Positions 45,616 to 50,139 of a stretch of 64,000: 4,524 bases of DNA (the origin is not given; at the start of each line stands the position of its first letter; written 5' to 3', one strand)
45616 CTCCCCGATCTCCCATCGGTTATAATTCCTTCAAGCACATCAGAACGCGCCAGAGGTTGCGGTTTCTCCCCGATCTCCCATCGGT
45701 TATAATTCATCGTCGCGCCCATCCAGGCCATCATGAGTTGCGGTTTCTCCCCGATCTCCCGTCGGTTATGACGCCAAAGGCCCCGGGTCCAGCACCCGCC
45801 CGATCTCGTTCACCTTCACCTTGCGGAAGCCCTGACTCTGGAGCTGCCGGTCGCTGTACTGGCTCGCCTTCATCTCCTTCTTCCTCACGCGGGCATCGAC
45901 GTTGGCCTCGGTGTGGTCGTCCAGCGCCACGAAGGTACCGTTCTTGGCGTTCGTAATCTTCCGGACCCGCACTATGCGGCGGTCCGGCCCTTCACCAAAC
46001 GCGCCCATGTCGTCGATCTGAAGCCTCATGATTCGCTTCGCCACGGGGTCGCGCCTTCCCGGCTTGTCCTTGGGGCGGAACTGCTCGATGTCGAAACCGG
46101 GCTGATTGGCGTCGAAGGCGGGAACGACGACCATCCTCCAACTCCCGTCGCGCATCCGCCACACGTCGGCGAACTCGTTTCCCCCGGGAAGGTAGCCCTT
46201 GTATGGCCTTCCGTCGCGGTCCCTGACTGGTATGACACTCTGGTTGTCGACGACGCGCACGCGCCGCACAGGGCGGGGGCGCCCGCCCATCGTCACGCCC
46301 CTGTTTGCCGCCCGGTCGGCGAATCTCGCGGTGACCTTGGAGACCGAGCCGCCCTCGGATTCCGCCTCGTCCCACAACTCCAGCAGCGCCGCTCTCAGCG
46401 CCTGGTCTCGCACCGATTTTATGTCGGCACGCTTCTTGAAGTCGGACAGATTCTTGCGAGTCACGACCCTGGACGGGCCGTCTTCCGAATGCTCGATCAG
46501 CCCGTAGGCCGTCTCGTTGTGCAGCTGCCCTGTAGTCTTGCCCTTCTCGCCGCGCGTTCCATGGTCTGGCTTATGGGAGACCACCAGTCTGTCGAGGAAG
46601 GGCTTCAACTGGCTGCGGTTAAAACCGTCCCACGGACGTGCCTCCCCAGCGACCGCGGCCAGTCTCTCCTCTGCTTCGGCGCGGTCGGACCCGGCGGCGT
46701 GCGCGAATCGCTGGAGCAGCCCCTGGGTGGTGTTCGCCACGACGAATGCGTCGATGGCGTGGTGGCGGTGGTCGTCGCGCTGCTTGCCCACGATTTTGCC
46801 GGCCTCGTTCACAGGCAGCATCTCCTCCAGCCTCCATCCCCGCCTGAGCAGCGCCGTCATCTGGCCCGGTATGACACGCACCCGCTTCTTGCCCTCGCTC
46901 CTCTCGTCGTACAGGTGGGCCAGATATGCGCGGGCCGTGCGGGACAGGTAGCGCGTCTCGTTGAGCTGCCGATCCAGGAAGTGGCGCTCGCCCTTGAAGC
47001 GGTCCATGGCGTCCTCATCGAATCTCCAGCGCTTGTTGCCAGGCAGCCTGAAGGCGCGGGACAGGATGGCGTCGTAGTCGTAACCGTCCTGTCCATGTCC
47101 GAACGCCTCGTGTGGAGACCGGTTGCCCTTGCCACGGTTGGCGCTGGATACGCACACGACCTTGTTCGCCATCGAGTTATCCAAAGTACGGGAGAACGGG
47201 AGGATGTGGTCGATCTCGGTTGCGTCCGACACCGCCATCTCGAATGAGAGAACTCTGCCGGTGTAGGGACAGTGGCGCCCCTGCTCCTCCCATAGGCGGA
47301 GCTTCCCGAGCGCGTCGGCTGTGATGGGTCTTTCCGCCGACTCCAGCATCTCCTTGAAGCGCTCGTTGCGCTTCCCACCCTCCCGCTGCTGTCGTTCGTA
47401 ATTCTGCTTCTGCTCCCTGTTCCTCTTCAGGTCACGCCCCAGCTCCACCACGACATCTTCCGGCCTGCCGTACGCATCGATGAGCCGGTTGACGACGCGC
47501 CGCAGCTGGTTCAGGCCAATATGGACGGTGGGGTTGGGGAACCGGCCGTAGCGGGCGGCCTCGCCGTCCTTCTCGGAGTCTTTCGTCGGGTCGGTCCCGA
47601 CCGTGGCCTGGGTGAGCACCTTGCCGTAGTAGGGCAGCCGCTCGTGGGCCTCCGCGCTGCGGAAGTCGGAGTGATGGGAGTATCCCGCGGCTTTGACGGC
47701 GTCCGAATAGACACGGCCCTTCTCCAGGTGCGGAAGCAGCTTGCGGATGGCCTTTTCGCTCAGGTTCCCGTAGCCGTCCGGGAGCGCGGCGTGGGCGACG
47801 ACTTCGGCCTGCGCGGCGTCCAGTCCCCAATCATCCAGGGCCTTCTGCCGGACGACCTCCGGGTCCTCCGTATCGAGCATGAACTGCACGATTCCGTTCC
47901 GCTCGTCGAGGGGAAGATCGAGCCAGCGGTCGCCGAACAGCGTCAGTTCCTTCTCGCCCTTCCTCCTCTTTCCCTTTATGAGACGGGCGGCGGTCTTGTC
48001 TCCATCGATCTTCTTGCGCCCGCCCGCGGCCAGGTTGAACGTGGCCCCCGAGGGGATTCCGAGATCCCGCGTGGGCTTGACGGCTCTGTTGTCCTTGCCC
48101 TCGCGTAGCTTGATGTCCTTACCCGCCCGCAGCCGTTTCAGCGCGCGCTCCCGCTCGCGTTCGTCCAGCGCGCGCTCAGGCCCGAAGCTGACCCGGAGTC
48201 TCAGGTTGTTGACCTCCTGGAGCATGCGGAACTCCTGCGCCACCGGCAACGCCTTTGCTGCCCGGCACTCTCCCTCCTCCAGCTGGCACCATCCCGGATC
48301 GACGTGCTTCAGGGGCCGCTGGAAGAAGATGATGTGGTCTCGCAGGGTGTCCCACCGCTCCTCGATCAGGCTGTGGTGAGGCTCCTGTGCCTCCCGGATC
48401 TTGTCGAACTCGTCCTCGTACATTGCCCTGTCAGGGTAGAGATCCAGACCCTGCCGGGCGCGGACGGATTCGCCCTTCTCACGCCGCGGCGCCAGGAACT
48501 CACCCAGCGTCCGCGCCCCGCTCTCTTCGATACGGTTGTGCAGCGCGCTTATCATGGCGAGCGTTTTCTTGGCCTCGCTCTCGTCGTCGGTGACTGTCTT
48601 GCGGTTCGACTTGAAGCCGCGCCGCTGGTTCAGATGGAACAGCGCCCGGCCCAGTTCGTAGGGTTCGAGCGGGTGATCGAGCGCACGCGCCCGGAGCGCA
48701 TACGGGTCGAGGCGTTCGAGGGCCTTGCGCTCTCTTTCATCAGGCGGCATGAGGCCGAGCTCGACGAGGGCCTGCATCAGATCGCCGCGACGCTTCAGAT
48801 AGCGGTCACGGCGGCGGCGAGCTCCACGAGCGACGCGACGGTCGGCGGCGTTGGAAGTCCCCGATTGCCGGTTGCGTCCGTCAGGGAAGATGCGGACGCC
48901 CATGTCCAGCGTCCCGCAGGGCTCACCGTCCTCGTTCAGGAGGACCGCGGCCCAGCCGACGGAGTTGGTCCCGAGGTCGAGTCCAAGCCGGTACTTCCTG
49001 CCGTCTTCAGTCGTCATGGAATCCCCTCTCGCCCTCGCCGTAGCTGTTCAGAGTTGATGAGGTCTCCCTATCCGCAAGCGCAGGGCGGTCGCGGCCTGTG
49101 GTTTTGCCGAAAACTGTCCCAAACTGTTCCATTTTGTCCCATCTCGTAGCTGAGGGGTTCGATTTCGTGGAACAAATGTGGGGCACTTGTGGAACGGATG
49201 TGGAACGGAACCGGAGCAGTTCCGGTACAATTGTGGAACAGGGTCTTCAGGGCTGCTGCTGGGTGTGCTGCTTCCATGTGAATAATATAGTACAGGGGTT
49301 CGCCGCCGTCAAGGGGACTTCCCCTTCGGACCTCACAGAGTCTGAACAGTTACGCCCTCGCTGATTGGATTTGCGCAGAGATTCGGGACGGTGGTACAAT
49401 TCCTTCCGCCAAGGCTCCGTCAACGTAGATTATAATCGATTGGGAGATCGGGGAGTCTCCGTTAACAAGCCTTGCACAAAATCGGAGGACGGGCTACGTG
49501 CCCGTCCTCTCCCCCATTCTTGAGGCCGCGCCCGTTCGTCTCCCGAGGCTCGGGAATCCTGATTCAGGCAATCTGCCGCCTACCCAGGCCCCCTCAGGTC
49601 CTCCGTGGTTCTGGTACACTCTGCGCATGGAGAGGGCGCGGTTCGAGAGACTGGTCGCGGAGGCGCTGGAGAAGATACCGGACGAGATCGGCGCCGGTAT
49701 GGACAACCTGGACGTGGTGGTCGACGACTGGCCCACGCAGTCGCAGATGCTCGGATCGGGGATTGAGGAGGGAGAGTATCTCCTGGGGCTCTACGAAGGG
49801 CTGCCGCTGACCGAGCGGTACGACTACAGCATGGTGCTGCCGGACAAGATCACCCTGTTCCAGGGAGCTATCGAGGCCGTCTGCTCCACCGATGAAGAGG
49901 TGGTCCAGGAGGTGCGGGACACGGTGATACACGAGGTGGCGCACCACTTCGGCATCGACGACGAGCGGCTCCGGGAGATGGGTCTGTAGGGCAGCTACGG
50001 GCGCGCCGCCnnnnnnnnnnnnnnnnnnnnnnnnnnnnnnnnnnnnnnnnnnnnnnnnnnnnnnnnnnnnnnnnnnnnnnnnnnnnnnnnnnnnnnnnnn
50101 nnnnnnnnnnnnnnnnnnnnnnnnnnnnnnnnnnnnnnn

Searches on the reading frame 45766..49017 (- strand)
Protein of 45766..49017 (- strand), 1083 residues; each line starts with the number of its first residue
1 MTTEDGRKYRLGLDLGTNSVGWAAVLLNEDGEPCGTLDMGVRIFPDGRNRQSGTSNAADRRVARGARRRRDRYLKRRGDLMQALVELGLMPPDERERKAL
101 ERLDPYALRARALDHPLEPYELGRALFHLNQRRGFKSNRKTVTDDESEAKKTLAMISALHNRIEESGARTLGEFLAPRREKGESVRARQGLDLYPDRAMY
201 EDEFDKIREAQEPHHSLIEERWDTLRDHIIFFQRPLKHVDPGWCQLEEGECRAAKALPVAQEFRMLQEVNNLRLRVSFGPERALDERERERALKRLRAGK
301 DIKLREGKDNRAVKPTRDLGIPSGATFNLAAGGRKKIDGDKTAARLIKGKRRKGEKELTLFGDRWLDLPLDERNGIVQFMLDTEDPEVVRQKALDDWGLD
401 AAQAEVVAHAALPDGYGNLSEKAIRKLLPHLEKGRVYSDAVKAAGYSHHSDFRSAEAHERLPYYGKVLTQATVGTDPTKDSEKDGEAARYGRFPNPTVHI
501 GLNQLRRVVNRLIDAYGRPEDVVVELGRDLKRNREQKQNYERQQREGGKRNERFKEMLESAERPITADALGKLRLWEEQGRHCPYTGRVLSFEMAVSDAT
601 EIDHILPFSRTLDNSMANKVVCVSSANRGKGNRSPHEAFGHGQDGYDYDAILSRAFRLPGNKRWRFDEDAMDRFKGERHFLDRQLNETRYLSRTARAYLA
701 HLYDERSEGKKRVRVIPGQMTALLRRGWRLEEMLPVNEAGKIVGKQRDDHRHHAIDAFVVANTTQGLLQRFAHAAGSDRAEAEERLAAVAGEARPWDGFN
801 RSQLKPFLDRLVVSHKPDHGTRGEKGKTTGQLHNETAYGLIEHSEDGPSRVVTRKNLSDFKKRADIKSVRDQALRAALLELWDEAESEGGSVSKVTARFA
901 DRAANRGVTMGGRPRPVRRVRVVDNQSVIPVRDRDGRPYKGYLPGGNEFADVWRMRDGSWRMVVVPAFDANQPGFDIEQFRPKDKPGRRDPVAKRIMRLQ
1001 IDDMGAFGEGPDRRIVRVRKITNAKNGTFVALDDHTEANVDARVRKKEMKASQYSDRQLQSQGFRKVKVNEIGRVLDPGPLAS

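Call 14: search_protein_families(library=pfam, proteins=[window:45766-49017:-])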
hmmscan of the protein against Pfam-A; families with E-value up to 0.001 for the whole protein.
window:45766-49017:- (1083 aa): 3 families
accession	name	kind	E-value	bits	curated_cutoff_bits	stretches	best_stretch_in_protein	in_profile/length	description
PF18541.7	RuvC_III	-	2.6e-21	76.9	26.2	1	678-779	4-121/179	RuvC endonuclease subdomain 3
PF13395.12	HNH_4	-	8.4e-19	67.7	22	1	583-636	1-54/54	HNH endonuclease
PF18470.6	Cas9_a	-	7.5e-08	32.7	26.9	1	242-300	8-66/221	Cas9 alpha-helical lobe domain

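Call 19: find_encoding_contigs(protein=window:45766-49017:-, flank=10000, max_places=10)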
Protein window:45766-49017:- (1083 aa): no gene with exactly this product is on record in the collection.

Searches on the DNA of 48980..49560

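Call 89: search_rna_families(source=window, start=48980, end=49560, threshold=evalue, max_evalue=10)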
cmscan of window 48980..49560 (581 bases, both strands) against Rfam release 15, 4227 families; matches with E-value up to 10: 0.
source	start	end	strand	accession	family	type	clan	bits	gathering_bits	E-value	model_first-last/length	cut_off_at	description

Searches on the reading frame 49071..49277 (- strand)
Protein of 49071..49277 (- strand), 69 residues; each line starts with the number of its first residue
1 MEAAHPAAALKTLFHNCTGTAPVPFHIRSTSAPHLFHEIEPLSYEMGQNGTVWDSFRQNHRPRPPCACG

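Call 71: search_protein_families(library=pfam, proteins=[window:49071-49277:-], max_evalue=0.1)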
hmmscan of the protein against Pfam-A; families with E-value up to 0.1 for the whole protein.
seq(69 aa): 1 family
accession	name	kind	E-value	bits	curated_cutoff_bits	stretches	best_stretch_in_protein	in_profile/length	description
PF05506.17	PLipase_C_C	-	0.094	14.1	24.4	0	8-56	12-54/80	Bacterial phospholipase C, C-terminal domain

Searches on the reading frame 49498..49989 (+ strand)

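Call 51: search_protein_families(library=pfam, proteins=[window:49498-49989:+], max_evalue=0.00001)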
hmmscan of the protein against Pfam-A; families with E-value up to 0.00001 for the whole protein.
window:49498-49989:+ (163 aa): 1 family
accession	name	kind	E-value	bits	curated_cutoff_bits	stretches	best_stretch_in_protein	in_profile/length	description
PF06262.17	Zincin_1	-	4.3e-31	107.2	22.4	1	68-162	1-96/97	Zincin-like metallopeptidase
